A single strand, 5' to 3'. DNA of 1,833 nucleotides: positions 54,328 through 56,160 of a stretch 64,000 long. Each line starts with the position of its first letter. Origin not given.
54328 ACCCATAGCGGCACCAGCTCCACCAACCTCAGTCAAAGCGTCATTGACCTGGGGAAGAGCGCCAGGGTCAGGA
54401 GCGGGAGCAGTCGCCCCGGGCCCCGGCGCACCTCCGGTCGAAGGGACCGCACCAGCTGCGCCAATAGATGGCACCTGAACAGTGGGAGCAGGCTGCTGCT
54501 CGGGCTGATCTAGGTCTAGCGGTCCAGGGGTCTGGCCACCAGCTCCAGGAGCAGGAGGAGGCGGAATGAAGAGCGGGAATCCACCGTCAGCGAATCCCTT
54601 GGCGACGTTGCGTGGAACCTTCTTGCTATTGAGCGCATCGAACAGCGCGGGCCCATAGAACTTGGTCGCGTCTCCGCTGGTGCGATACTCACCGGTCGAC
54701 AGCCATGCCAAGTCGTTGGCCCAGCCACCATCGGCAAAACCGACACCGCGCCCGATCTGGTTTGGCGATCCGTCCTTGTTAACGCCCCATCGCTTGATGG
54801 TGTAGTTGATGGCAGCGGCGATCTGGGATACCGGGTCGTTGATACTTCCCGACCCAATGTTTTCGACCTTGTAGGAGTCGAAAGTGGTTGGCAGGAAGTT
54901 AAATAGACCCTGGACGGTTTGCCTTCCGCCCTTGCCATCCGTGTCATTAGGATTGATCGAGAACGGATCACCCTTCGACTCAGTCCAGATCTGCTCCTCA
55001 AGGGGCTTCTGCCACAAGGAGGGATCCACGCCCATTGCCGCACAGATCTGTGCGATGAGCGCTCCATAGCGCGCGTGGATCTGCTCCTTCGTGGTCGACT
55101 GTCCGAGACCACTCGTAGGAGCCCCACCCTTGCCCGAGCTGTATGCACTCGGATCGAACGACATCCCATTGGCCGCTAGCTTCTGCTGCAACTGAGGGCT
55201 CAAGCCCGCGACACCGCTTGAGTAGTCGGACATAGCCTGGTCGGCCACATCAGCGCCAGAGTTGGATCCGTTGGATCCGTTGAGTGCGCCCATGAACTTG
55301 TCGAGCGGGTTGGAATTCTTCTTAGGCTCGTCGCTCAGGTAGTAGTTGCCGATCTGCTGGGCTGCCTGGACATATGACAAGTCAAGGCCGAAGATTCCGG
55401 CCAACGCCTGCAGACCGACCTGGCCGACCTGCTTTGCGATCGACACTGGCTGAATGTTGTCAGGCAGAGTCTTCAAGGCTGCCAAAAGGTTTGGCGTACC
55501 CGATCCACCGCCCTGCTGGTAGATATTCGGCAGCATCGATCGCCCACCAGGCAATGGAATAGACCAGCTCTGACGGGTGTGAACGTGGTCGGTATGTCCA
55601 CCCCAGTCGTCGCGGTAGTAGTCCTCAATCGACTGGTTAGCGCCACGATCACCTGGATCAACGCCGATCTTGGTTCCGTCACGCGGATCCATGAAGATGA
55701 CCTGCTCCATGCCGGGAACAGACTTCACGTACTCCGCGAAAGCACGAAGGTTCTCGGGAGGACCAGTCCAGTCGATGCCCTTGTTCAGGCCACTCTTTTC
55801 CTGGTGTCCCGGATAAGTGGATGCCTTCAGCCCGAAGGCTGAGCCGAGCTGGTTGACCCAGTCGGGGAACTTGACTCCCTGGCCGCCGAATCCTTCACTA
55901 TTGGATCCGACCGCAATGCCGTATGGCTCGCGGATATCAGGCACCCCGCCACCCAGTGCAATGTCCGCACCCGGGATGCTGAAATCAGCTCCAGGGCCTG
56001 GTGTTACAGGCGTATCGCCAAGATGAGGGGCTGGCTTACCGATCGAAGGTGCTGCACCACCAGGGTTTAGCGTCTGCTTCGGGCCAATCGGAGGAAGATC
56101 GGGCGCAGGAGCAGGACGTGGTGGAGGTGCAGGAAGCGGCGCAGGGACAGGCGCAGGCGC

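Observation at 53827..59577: Tape measure protein with embedded lytic-transglycosylase motif, duplicated ~35-aa module and proline-rich spacers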

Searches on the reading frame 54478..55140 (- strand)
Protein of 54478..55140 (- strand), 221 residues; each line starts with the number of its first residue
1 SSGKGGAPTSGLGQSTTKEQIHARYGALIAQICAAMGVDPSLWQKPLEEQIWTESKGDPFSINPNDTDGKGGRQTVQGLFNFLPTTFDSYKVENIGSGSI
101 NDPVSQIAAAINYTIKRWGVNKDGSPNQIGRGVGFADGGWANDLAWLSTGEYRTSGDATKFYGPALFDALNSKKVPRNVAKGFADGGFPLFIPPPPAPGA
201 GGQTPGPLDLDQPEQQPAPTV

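Call 11: search_protein_families(library=pfam, proteins=[window:54478-55140:-], max_evalue=10)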
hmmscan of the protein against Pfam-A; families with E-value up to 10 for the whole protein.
seq(221 aa): 1 family
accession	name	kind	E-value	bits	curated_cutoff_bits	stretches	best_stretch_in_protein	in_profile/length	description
PF01464.25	SLT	-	0.0023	17.9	21.3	1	51-113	21-75/117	Transglycosylase SLT domain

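Call 13: search_solved_structures(query=window:54562-55140:-, max_evalue=10, show_alignments=3)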
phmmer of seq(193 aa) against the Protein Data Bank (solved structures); distinct sequences matched with E-value up to 10: 8.
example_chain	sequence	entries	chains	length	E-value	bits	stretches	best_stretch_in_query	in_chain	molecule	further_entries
8zdo_S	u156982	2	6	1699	6e-06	29.2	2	134-190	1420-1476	Tape measure protein (gp16)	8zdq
1ltm_A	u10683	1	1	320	0.31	13.8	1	70-118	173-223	36 KDA SOLUBLE LYTIC TRANSGLYCOSYLASE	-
1d0k_A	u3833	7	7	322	0.31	13.8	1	70-118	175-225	35KD SOLUBLE LYTIC TRANSGLYCOSYLASE | LYTIC MUREIN TRANSGLYCOSYLASE B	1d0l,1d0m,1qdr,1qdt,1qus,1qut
1qvw_A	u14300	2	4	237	0.79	12.5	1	137-188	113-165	YDR533c protein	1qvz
1qvv_A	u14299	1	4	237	0.85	12.4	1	137-188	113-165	YDR533c protein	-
4qyx_A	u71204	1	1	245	0.9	12.3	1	137-188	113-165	Probable chaperone protein HSP31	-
7kha_I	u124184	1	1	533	1.2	11.8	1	66-114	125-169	CRISPR-associated protein, CT1133 family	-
8dej_I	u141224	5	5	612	1.5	11.6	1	66-114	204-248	CRISPR-associated protein, CT1133 family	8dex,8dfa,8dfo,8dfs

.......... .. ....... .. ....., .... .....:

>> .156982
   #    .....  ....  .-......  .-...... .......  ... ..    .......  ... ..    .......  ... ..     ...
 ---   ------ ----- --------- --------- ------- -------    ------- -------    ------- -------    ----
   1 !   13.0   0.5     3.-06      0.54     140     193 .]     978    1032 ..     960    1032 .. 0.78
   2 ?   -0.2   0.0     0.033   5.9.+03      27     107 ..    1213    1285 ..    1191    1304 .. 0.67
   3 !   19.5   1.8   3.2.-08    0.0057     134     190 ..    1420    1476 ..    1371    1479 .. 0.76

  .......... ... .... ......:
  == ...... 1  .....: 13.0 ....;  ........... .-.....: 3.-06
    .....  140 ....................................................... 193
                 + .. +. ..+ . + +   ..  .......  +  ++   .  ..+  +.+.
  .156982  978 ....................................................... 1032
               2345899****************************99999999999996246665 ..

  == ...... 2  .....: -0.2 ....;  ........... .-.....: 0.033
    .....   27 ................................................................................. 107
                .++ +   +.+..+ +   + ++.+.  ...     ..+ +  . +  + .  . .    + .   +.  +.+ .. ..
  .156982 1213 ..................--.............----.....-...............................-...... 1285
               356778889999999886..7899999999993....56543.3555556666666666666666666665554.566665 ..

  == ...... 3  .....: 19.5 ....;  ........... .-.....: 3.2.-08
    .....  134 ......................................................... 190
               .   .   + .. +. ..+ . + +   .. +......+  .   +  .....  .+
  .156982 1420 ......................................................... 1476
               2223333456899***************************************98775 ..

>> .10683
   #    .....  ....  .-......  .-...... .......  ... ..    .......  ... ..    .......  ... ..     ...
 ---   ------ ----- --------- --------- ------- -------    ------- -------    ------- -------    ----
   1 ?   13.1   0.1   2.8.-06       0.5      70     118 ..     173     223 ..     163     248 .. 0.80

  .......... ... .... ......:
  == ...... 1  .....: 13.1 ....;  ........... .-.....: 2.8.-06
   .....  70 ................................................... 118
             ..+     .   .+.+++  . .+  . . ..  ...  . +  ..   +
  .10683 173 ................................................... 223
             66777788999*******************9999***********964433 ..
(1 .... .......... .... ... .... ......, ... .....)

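Call 24: search_protein_families(library=ncbifam, proteins=[window:54478-55140:-], max_evalue=1)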
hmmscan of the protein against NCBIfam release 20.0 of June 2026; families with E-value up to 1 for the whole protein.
seq(221 aa): 2 families
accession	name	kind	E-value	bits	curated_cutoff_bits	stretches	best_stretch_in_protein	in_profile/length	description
NF008029.0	PRK10760.1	equivalog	0.22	10.5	449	1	69-119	211-262/359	lytic murein transglycosylase B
NF041294.1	Scnl_mescCoAtase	equivalog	0.25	10.4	700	1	107-172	148-212/381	succinyl-CoA:mesaconate CoA-transferase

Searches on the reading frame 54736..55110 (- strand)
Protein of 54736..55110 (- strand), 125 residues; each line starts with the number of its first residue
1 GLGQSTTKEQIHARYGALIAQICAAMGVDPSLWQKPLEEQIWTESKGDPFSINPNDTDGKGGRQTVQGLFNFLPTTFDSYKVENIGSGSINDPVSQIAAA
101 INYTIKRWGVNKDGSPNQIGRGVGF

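Call 20: find_homologous_proteins(query=window:54736-55110:-, max_evalue=0.001)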
Query seq(125 aa): 5 candidates shared short words with the query, none scored E <= 0.001.

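Call 38: search_protein_families(library=pfam, alignment_id=A2, max_evalue=0.01)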
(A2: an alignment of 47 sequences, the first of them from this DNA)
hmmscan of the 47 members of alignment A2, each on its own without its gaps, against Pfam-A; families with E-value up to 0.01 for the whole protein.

A. member 1, seq(122 aa): 1 family
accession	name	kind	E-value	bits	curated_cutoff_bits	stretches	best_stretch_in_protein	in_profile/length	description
PF01464.25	SLT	-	0.00062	19.8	21.3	1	38-100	21-75/117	Transglycosylase SLT domain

B. families by the number of members that match (of 47 scanned): 3 families
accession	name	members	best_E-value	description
PF01464.25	SLT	42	5.6e-15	Transglycosylase SLT domain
PF18896.5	SLT_3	7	8.4e-07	Lysozyme like domain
PF18013.6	Phage_lysozyme2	7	0.00015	Phage tail lysozyme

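Call 39: search_solved_structures(query=A2, max_evalue=0.01, show_alignments=2)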
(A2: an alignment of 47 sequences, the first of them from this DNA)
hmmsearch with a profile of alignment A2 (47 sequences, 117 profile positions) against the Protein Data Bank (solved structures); distinct sequences matched with E-value up to 0.01: 2.
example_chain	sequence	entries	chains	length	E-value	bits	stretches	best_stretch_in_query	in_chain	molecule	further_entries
4c5f_A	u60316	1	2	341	0.0059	19.9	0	6-96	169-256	MEMBRANE-BOUND LYTIC MUREIN TRANSGLYCOSYLASE C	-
9vi7_A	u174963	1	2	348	0.0069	19.7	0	6-96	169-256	lytic transglycosylase c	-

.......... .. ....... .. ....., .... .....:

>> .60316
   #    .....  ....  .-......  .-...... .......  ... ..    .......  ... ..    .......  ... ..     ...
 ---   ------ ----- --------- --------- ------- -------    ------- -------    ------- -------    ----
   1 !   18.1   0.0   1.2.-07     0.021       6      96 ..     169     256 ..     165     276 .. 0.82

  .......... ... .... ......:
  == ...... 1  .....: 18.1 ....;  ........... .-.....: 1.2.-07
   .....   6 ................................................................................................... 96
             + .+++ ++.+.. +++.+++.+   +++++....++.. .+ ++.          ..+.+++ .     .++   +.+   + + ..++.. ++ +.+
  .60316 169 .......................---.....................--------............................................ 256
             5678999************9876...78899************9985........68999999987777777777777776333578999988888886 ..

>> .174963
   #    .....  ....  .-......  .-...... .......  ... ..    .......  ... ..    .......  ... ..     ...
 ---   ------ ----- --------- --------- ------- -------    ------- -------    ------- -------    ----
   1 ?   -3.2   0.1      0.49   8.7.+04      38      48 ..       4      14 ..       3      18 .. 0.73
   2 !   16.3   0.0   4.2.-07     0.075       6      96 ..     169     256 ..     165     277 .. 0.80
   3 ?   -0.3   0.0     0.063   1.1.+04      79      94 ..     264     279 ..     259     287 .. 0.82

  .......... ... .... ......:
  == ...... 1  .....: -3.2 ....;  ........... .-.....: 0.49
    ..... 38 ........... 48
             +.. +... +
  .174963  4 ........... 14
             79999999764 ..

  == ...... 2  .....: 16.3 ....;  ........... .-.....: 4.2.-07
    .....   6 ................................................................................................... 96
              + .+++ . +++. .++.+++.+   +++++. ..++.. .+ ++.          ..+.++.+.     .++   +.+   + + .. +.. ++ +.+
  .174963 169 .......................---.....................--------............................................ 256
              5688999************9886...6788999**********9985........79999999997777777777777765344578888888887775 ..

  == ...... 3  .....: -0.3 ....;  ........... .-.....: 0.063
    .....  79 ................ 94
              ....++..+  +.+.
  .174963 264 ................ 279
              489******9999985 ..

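Call 48: predict_structure(alignment_id=A2)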
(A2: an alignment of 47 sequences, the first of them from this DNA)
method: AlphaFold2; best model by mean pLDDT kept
length: 122 residues; sequences in the alignment: 47
mean_pLDDT: 94.6   pTM: 0.89
mean pLDDT of the five models: 94.6, 93.5, 92.9, 92.4, 92.3
residues with pLDDT >= 90: 105; 70-90: 16; 50-70: 1; < 50: 0
segments of 3 or more residues with pLDDT < 50: none
pLDDT, mean of each block of 10 residues (from residue 1): 91 98 98 96 96 85 96 98 98 98 97 88 78
secondary structure, 60 per line:
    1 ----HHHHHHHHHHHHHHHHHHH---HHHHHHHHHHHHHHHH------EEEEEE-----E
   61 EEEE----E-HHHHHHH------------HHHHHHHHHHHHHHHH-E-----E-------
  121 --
elements in order: H5-23 H27-42 E49-54 E60-64 H71-77 H90-105

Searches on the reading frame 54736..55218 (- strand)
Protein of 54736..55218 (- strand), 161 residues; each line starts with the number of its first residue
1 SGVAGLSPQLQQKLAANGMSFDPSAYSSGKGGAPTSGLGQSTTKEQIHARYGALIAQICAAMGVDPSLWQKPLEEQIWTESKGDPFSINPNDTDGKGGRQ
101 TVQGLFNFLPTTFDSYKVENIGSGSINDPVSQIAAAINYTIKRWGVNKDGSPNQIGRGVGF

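Call 23: search_dna_similar(query=window:54736-55218:-, collection=phages, mode=protein, max_evalue=0.001, max_rows=60, rows=spread)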
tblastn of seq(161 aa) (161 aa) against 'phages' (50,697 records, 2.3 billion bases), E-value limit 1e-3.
Records with a match: 127; places in all: 127; records where one place covers at least 80% of the query: 33.
Best place of each record, by identity: >=99% 2; 80-90% 1; <60% 124.
By first word of the organism name: Mycobacterium 60; Gordonia 23; Enterococcus 17; Rhodococcus 7; Bacillus 4; Lactobacillus 4; Clostridium 3; Aeribacillus 2; Corynebacterium 2; Mycolicibacterium 1; and 4 more.
By host as written in the record: Mycobacterium smegmatis mc2 155 42; Gordonia terrae 3612 22; Enterococcus faecium 11; - 8; Mycobacterium smegmatis mc#155 6; Rhodococcus equi 4; Rhodococcus equi NRRL B-16538 3; Bacillus subtilis subsp. natto 2; and 24 more.
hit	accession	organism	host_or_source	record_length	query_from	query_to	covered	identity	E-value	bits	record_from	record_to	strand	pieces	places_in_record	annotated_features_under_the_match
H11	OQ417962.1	Mycobacterium phage prophiT49-2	Mycobacterium abscessus T49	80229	1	161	100%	100.0%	3e-103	329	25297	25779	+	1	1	42: tapemeasure protein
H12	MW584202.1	Mycobacterium phage prophiGD54-2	Mycobacterium abscessus GD54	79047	1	161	100%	84.5%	2e-87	283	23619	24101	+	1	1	34: tape measure protein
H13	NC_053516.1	Mycobacterium phage Reindeer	Mycobacterium smegmatis mc2 155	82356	2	161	99%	43.3%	2e-27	112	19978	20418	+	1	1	24: tail length tape measure protein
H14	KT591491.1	Mycobacterium phage Bricole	Mycobacterium smegmatis mc2 155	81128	2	161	99%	42.7%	1e-23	101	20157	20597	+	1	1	tape measure protein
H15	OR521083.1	Mycobacterium phage Diminimus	Mycobacterium smegmatis mc#155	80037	2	161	99%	42.7%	1e-23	101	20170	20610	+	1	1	27: tape measure protein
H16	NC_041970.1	Mycobacterium phage Bongo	Mycobacterium smegmatis mc2 155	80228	2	161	99%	42.7%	1e-23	101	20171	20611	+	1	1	26: tail length tape measure protein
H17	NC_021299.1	Mycobacterium phage PegLeg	Mycobacterium smegmatis mc2 155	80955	2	161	99%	42.7%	1e-23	101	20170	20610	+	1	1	tail length tape measure protein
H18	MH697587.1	Mycobacterium phage IPhane7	Mycobacterium smegmatis mc2 155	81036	2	161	99%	42.7%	1e-23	101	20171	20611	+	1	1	26: tape measure protein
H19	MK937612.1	Mycobacterium phage LilhomieP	Mycobacterium smegmatis mc2 155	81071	2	161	99%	42.7%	1e-23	101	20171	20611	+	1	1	25: tape measure protein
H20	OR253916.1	Mycobacterium phage Auspice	Mycobacterium smegmatis mc2155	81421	2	161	99%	42.7%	1e-23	101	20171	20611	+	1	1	26: tape measure protein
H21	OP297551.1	Mycobacterium phage Skinny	Mycobacterium smegmatis mc2 155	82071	2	161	99%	42.7%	1e-23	101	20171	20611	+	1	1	27: tape measure protein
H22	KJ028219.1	Mycobacterium phage 32HC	-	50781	55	161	66%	50.9%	1e-23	101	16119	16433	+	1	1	tapemeasure protein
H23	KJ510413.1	Mycobacterium phage Bernal13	Mycobacterium smegmatis mc2 155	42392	29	161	83%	40.6%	6e-19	88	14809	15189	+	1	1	17: tape measure protein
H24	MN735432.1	Mycobacterium phage Whitty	Mycobacterium smegmatis mc2 155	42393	29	161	83%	40.6%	6e-19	88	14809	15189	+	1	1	17: tape measure protein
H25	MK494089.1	Mycobacterium phage Ibrahim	Mycobacterium smegmatis mc#155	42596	29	161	83%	40.6%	6e-19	88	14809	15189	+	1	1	17: tape measure protein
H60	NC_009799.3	Corynebacterium phage BFK20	Brevibacterium flavum CCM251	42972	54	145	57%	33.7%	8e-4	44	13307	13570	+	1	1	ORF15: tail length tape measure protein | ORF15: putative product gp15a | ORF15: putative product gp15b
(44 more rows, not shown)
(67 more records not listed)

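Call 32: search_protein_representatives(protein=window:54736-55218:-)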
Query: 161 residues. Proteins with E-value up to 0.001 (for the whole library): 548; up to 1e-10: 68; up to 1e-30: 3. The best 150 are listed.
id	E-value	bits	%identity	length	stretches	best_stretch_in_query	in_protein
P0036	8.8e-101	350.8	100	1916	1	1-161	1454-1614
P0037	1.7e-43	164.6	60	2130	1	21-161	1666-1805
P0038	7.8e-41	155.9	59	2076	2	29-161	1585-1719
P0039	2.7e-26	108.6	49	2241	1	14-161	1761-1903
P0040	3.1e-25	105.2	47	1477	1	22-161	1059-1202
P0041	6.6e-25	104.1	60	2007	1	62-161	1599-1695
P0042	2.0e-24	102.5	38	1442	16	116-147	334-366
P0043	1.6e-23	99.6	49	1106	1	45-161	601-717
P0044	7.7e-23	97.4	46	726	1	1-161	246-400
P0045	1.4e-22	96.6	59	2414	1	61-161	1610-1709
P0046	1.5e-22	96.4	56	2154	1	42-161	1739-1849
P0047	3.1e-22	95.4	57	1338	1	63-161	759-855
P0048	4.2e-22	95.0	48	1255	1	32-161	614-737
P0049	4.4e-22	94.9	50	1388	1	33-161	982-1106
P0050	7.7e-22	94.1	58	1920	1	50-161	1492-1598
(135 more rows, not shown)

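Call 86: get_annotated_region(hit=H60, flank=5000)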
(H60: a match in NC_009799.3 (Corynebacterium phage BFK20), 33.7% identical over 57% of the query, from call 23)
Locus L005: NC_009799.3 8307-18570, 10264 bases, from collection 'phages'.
description: Corynebacterium phage BFK20.
organism: Corynebacterium phage BFK20 (NCBI taxid 28358)
taxonomy: Viruses; Duplodnaviria; Heunggongvirae; Uroviricota; Caudoviricetes; Sasvirus; Sasvirus BFK20
host: Brevibacterium flavum CCM251; source: -; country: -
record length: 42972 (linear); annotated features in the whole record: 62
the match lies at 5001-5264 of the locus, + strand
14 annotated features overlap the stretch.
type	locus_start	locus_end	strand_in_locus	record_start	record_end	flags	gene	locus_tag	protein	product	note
CDS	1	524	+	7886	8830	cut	ORF12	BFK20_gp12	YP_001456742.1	gp12, major tail protein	-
CDS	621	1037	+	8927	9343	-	ORF13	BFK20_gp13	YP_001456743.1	tail assembly chaperone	-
CDS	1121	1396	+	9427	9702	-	ORF14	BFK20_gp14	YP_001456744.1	gp14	-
CDS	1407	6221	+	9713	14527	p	ORF15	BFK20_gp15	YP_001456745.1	tail length tape measure protein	tape-measure protein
misc_feature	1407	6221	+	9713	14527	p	ORF15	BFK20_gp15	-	-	putative product gp15a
misc_feature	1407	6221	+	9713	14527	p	ORF15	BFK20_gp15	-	-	putative product gp15b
CDS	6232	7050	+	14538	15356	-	ORF16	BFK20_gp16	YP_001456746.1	gp16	structural protein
CDS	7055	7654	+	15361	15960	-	ORF17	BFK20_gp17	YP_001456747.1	gp17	-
CDS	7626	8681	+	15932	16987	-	ORF18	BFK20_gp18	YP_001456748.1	gp18, tail protein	-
CDS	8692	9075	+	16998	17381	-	ORF19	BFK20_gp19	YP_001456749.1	gp19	-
regulatory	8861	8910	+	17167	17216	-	ORF19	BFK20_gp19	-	promoter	F2 promoter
regulatory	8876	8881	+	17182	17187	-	ORF19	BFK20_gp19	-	minus_35_signal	F2 promoter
regulatory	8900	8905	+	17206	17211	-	ORF19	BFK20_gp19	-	minus_10_signal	F2 promoter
CDS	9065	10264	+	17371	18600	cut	ORF20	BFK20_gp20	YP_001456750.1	gp20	-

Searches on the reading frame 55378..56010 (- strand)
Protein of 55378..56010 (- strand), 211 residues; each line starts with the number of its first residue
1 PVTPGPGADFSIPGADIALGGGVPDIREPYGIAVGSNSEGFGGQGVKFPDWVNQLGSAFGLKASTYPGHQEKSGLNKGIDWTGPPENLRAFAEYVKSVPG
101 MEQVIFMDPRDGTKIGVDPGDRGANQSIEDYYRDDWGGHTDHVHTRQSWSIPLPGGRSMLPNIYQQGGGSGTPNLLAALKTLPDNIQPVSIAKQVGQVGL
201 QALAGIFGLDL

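Call 11: search_protein_families(library=pfam, proteins=[window:55378-56010:-], max_evalue=10)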
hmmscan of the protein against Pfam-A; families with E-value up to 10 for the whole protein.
seq(211 aa): 0 families

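Call 14: search_solved_structures(query=window:55378-56010:-, max_evalue=10, show_alignments=3)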
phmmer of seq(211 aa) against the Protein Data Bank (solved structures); distinct sequences matched with E-value up to 10: 6.
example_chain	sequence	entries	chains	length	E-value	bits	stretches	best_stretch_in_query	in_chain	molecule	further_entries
6p80_A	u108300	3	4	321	0.14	15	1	75-117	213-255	E. coli MS115-1 NucC | E. coli MS115-1 CdnC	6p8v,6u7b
8eq6_H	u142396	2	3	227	0.21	14.4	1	55-185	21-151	Antibody FAB heavy chain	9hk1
3zpp_A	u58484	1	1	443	0.34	13.7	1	18-85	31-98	CELL WALL SURFACE ANCHOR FAMILY PROTEIN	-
4mr0_A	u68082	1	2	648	0.58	12.9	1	18-85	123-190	Plasmin and fibronectin-binding protein A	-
2e5g_A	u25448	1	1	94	0.67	12.7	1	91-158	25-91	U6 snRNA-specific terminal uridylyltransferase 1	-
9hth_A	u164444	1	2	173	1.2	11.9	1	44-120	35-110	DNA-directed DNA polymerase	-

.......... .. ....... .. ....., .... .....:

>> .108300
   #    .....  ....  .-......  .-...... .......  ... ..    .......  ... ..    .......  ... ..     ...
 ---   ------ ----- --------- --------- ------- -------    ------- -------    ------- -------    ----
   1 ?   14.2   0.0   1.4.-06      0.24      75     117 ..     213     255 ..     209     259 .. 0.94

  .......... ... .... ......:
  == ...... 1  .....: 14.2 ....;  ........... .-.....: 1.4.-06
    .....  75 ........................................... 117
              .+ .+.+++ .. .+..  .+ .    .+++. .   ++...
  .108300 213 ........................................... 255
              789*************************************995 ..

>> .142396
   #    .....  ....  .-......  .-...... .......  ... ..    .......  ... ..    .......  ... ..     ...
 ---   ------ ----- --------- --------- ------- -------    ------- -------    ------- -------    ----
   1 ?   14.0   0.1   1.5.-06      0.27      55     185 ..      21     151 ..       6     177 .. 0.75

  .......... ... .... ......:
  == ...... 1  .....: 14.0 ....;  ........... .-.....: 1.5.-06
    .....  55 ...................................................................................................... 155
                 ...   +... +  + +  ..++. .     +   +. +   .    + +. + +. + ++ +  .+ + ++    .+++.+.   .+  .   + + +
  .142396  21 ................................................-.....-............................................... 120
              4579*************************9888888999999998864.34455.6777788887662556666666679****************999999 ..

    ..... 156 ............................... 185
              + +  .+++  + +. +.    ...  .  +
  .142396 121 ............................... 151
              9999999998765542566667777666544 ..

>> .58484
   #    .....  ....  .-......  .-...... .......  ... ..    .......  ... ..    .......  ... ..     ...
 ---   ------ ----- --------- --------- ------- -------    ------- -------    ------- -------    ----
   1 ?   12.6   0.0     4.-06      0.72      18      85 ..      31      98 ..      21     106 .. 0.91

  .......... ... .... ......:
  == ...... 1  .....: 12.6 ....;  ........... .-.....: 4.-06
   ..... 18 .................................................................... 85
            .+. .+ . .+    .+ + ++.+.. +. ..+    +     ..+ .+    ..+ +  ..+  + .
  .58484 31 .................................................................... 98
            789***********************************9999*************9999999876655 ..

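Call 24: search_protein_families(library=ncbifam, proteins=[window:55378-56010:-], max_evalue=1)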
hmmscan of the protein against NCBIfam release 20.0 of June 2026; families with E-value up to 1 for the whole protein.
seq(211 aa): 0 families
